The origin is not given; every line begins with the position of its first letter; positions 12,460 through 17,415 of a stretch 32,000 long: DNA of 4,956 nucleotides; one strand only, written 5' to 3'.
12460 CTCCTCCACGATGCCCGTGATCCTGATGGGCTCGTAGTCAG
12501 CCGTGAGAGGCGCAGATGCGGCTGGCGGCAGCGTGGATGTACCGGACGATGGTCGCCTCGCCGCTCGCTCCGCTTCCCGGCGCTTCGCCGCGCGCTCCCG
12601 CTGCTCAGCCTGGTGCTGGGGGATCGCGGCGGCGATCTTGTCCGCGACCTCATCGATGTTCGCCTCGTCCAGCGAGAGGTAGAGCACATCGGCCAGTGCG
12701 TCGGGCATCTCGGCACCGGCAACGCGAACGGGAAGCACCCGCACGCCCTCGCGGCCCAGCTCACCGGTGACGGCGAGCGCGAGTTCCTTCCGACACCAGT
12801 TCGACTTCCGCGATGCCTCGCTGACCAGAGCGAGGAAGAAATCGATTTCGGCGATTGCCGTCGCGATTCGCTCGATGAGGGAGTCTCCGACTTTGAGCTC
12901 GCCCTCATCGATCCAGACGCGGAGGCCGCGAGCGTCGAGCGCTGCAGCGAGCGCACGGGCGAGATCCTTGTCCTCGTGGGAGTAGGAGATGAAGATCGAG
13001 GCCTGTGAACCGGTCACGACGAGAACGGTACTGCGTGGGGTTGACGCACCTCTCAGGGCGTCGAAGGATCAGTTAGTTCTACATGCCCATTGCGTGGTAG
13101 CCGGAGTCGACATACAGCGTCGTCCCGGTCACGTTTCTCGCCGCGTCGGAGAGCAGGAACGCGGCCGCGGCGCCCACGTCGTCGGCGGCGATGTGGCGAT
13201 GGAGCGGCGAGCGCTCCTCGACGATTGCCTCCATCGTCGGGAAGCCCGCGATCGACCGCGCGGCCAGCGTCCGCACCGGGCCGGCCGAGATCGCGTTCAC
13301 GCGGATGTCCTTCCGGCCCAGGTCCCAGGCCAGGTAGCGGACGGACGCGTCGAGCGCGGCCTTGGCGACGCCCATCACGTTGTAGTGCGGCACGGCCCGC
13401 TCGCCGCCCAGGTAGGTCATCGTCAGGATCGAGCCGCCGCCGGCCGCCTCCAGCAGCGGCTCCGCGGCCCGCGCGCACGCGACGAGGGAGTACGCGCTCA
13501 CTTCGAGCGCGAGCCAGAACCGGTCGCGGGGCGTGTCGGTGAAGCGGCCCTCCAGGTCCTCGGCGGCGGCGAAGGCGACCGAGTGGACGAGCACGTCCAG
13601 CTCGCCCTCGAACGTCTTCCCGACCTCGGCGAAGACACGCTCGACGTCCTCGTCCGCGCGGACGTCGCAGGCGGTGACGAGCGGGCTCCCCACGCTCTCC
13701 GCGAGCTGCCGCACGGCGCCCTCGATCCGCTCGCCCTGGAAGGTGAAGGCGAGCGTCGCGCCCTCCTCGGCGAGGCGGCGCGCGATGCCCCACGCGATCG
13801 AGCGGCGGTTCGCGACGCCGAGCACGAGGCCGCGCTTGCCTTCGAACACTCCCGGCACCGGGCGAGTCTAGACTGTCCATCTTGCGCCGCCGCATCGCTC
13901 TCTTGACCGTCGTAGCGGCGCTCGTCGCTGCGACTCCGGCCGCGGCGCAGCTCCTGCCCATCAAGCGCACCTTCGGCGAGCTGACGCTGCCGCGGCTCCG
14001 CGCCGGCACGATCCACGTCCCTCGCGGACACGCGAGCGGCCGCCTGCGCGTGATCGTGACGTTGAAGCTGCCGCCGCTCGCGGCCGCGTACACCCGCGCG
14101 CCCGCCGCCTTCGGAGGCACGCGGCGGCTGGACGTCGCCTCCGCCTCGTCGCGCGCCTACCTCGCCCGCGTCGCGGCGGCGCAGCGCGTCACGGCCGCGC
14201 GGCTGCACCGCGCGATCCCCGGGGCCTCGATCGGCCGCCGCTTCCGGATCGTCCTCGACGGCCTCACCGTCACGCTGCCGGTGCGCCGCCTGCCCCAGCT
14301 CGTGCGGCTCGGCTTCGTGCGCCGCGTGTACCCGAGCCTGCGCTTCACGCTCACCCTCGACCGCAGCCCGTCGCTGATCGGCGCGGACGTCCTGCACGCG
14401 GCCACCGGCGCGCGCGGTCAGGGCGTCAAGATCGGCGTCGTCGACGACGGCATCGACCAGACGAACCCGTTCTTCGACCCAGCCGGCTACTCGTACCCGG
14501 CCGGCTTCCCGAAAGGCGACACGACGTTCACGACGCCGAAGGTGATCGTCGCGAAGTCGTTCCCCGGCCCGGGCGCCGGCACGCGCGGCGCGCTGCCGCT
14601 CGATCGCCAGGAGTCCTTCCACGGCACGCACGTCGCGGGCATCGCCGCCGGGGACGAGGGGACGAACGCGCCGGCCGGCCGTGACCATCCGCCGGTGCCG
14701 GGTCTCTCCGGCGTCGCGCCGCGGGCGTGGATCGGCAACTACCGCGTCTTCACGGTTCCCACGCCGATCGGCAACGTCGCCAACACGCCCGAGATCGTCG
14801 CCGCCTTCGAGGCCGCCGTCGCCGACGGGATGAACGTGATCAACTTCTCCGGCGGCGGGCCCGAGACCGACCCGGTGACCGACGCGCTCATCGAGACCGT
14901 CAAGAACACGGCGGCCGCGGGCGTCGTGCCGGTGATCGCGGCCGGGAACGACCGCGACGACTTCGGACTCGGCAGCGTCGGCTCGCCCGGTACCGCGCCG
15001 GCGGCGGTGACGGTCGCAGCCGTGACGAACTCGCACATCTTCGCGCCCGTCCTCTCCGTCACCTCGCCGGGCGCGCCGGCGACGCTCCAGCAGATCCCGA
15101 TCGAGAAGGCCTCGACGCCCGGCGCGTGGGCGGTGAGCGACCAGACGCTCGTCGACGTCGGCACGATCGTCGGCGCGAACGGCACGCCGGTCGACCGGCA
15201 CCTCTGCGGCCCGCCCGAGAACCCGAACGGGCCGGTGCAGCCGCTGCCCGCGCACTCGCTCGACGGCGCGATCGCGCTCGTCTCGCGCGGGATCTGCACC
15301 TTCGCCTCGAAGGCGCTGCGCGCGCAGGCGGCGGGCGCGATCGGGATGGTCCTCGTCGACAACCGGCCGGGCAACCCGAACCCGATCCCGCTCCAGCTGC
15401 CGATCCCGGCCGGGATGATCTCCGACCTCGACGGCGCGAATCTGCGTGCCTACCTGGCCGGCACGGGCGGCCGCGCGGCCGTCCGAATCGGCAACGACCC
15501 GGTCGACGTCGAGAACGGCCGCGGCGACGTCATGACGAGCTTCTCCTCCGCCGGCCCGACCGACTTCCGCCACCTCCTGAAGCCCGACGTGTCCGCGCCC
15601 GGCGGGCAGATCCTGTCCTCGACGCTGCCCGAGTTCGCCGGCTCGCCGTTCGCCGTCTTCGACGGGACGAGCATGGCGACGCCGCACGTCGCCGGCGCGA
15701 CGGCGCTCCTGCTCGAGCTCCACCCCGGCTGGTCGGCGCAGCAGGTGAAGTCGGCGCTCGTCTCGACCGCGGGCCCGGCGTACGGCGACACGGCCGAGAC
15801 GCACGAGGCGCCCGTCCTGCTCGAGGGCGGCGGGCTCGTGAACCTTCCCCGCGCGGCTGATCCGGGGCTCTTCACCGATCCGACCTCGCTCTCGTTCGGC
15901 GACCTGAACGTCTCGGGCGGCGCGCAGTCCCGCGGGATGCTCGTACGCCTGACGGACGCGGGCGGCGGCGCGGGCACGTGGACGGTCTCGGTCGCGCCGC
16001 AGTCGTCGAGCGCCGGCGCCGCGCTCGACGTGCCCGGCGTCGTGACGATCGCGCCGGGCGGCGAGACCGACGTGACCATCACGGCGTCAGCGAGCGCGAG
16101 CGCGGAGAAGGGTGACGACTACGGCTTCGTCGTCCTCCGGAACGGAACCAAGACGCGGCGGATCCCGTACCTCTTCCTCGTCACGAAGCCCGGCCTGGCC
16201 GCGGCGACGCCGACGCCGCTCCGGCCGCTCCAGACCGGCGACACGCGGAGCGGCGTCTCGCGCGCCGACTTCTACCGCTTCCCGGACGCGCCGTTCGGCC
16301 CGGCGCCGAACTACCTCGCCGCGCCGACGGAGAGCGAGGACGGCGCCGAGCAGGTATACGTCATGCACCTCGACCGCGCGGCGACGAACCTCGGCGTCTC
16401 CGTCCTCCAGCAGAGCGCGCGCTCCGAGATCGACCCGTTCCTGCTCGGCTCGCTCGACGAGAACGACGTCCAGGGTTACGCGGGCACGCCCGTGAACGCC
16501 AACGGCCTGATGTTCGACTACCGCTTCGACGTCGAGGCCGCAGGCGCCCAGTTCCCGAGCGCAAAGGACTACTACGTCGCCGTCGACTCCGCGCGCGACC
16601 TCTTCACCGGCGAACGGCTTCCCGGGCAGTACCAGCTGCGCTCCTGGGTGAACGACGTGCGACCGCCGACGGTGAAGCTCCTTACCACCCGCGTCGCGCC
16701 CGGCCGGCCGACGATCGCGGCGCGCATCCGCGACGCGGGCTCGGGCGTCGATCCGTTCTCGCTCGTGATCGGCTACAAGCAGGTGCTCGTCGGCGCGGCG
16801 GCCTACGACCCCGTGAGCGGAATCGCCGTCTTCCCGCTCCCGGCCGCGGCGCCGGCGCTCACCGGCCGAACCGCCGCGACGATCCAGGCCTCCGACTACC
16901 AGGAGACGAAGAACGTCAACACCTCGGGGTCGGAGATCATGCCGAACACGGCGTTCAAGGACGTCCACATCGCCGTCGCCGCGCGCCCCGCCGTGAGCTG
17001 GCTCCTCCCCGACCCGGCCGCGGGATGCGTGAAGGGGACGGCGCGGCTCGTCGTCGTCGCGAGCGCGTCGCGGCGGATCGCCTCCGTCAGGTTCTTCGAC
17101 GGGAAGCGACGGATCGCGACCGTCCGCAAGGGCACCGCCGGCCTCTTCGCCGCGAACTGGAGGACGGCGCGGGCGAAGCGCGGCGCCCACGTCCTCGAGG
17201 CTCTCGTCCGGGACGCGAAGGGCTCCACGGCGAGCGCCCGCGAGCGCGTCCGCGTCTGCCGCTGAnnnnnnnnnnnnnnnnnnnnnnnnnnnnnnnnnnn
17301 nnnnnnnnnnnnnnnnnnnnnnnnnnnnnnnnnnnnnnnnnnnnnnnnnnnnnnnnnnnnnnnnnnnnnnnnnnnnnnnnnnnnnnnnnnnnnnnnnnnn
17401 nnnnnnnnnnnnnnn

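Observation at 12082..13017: Stand-alone TIR-domain protein with an unrecognised C-terminal domain: candidate novel NADase immune effector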

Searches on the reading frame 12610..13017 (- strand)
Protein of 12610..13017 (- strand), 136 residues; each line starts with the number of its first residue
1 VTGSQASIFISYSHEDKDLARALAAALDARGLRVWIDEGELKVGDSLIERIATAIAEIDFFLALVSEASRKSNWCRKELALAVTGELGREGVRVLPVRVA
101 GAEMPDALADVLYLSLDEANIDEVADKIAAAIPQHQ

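Call 43: search_solved_structures(query=window:12610-13017:-, max_evalue=0.001, show_alignments=5)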
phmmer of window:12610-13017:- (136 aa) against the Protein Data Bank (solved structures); distinct sequences matched with E-value up to 0.001: 11.
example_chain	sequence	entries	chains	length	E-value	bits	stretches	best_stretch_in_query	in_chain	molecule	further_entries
7uxr_A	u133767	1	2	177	2.5e-14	56.8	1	4-128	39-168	TIR domain protein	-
8g83_A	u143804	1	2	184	3.5e-11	46.7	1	4-132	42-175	NAD(+) hydrolase AbTIR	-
7uwg_A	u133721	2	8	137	3.9e-11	46.5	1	5-131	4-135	Molecular chaperone Tir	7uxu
4c7m_A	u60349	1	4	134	7.2e-10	42.4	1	4-128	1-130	Toll/interleukin-1 receptor domain-containing protein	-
3h16_A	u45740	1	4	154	8.6e-10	42.2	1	7-130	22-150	TIR protein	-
4lzp_B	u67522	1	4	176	5.1e-09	39.7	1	6-128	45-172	Putative uncharacterized protein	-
4lqc_A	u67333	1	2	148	9.8e-09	38.7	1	7-131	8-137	TcpB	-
9mud_K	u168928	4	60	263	1.6e-08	38.1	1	8-103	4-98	Cat1 (CRISPR associated TIR 1) pentagonal filament | Cat1 (CRISPR associated TIR 1) pentagonal filament assembly | Cat1 (CRISPR-associated TIR 1)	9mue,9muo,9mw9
6wt6_A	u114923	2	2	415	0.00028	24.3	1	8-110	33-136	Metazoan TIR-STING fusion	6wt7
7jlv_A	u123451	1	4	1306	0.00035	24.1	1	5-81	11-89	Disease resistance protein Roq1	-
7jlu_A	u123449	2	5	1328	0.00035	24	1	5-81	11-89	Disease resistance protein Roq1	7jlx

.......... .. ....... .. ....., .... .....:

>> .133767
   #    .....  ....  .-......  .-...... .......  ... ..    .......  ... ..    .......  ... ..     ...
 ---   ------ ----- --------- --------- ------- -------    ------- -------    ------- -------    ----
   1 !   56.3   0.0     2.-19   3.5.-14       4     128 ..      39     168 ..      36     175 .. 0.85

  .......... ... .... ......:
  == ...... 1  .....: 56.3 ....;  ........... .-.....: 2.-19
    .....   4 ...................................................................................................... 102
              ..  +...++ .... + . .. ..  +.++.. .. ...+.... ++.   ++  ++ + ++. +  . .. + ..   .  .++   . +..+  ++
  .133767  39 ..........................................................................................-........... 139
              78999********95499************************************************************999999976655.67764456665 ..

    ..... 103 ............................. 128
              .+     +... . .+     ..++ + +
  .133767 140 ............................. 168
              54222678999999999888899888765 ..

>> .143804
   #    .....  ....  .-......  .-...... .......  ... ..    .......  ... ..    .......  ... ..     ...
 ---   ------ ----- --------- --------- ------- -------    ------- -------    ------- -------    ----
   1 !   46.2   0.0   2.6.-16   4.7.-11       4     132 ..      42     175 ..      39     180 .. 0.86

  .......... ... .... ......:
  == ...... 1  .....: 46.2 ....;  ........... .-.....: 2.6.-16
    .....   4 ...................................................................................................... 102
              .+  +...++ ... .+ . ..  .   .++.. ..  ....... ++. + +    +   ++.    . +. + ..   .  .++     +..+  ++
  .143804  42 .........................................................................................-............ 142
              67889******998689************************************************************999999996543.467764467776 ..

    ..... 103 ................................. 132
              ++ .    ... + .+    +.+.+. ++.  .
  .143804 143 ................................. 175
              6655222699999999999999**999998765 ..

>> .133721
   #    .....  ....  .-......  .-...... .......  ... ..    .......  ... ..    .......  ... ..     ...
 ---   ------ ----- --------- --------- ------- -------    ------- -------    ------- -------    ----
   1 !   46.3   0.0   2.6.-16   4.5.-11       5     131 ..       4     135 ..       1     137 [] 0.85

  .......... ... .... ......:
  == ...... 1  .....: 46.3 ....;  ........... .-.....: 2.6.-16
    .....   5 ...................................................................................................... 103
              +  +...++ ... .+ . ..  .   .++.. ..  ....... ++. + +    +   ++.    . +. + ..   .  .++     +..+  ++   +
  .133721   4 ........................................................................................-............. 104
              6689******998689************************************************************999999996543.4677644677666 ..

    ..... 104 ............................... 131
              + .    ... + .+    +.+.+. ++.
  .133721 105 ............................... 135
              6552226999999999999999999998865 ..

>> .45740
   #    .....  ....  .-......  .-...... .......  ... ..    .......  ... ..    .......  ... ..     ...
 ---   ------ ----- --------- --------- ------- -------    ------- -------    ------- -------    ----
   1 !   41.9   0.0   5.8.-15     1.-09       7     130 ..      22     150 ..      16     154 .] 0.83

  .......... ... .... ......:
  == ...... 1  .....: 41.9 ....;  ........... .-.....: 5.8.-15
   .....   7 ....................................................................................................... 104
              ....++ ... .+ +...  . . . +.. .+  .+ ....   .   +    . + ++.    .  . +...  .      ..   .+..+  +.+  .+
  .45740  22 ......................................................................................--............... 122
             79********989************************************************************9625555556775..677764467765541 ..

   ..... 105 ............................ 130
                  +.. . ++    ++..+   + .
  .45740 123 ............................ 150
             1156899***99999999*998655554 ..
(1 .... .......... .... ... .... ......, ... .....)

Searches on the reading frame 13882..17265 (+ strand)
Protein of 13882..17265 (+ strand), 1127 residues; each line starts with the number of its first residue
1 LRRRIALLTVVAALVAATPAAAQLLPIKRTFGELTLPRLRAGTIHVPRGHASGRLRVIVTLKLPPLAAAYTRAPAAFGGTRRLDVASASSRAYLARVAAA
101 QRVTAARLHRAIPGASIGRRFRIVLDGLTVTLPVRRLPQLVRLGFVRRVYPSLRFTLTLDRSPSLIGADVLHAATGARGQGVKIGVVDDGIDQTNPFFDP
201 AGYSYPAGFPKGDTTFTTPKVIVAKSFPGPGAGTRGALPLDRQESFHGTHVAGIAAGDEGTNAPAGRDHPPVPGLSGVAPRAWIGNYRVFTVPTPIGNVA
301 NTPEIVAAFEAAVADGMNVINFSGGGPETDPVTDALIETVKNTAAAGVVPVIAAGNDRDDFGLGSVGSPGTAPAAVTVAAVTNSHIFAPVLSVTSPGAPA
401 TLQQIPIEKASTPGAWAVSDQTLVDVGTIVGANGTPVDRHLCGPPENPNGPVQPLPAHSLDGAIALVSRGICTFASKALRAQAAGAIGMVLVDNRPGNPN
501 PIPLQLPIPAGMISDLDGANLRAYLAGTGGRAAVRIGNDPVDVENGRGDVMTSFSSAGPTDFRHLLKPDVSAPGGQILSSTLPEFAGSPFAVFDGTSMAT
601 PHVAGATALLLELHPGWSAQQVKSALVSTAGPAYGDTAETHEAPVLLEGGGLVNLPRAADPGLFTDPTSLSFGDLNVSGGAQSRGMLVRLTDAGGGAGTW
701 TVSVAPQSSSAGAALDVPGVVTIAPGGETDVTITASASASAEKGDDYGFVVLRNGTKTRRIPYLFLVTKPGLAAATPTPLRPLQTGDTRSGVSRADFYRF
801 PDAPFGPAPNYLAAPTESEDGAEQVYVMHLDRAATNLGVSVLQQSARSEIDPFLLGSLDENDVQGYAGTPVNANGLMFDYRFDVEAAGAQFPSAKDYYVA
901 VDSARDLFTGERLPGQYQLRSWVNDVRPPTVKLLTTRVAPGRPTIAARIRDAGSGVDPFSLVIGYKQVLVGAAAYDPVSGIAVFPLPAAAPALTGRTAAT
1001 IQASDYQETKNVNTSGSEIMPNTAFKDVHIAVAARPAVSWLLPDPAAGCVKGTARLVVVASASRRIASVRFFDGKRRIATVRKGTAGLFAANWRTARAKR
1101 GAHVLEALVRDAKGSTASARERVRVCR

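Call 11: search_protein_families(library=pfam, proteins=[window:13882-17265:+], max_evalue=0.001)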
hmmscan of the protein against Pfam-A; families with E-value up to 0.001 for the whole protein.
window:13882-17265:+ (1127 aa): 3 families
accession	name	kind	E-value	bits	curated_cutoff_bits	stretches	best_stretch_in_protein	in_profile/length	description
PF00082.27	Peptidase_S8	-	3.2e-45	155.1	21.8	1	179-632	1-274/288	Subtilase family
PF02225.27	PA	-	2.2e-14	53.8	23.9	1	453-521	23-95/95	PA domain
PF17957.7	Big_7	-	0.00091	20.3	24.1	0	1036-1107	1-70/70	Bacterial Ig domain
